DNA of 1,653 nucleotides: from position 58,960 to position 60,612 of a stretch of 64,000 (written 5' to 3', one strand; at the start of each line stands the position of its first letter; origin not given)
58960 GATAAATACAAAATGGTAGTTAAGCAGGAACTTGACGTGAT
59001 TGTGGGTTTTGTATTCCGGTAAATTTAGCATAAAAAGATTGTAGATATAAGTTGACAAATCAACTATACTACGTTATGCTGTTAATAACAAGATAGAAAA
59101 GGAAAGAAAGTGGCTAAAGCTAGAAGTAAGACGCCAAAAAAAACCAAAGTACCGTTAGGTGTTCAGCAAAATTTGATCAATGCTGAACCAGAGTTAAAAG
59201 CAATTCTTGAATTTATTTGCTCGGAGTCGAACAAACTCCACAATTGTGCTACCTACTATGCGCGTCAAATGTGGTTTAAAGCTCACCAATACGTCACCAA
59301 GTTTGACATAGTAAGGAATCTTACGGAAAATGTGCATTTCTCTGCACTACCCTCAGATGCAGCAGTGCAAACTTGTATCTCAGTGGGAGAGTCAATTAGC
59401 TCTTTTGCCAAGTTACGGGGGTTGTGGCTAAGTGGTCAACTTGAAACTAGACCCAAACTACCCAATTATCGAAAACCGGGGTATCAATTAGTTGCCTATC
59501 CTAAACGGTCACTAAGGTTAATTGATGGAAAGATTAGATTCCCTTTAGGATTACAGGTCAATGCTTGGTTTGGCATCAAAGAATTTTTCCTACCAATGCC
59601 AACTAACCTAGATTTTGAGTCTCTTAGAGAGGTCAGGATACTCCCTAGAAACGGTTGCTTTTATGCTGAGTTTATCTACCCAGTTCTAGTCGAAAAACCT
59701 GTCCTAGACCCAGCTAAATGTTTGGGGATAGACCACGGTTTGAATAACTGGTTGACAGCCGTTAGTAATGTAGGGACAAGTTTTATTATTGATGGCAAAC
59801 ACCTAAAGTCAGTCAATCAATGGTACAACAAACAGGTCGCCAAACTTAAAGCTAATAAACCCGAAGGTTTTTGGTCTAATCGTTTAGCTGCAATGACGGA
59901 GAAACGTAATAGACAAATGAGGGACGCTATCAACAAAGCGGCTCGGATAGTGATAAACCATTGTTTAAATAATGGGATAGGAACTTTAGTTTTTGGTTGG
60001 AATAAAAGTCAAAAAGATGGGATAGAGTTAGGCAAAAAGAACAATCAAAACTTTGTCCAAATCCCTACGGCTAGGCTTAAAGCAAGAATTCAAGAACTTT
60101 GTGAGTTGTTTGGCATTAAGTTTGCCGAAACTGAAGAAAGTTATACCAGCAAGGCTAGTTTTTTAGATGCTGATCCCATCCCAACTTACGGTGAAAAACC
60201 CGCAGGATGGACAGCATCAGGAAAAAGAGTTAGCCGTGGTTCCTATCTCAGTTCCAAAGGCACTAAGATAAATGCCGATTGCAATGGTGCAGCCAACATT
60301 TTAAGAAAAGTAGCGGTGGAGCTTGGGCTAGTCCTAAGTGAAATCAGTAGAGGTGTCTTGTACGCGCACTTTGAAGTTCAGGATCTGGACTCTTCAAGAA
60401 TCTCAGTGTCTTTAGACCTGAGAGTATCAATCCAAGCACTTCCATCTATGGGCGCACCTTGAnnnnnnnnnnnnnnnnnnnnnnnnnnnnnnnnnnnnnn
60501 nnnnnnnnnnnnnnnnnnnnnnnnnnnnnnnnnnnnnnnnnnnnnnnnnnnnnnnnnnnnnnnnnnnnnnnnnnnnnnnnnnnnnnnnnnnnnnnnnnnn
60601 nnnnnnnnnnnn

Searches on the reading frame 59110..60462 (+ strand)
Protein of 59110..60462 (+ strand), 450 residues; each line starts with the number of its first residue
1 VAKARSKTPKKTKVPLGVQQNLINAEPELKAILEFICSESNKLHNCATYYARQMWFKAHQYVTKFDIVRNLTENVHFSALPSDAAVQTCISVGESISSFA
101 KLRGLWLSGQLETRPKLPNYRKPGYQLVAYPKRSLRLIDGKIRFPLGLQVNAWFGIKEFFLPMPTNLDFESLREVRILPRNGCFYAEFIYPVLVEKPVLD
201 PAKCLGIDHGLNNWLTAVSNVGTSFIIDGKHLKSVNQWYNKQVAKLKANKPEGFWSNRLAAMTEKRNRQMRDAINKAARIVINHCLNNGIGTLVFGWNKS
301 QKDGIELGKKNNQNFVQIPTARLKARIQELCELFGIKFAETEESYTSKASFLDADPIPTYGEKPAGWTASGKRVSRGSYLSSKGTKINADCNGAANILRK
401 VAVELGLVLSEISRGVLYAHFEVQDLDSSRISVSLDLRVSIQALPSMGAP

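Call 5: search_protein_families(library=pfam, proteins=[window:59110-60462:+], max_evalue=0.01)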
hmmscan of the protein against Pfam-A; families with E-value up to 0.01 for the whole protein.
window:59110-60462:+ (450 aa): 2 families
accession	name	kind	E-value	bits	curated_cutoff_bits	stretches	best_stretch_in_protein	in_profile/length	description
PF01385.25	OrfB_IS605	-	1e-17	64.9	30.5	1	191-296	3-114/120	Probable transposase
PF07282.18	Cas12f1-like_TNB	-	4.7e-05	23.9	26.3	1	322-397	3-60/60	Cas12f1-like, TNB domain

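Call 81: search_protein_families(library=ncbifam, proteins=[window:59110-60462:+], max_evalue=0.01)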
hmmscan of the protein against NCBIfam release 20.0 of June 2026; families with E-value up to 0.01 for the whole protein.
window:59110-60462:+ (450 aa): 3 families
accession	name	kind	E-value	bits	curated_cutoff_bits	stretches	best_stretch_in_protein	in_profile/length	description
NF040570.1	guided_TnpB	subfamily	3e-46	158.5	100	1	22-400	4-389/389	RNA-guided endonuclease TnpB family protein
TIGR01766.2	TIGR01766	domain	1.8e-10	41.1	32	1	267-347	2-82/82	IS200/IS605 family accessory protein TnpB-related protein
NF049972.1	CRISPR_Cas12f2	exception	0.0042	15.9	450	0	183-283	308-397/524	type V CRISPR-associated effector Cas12f2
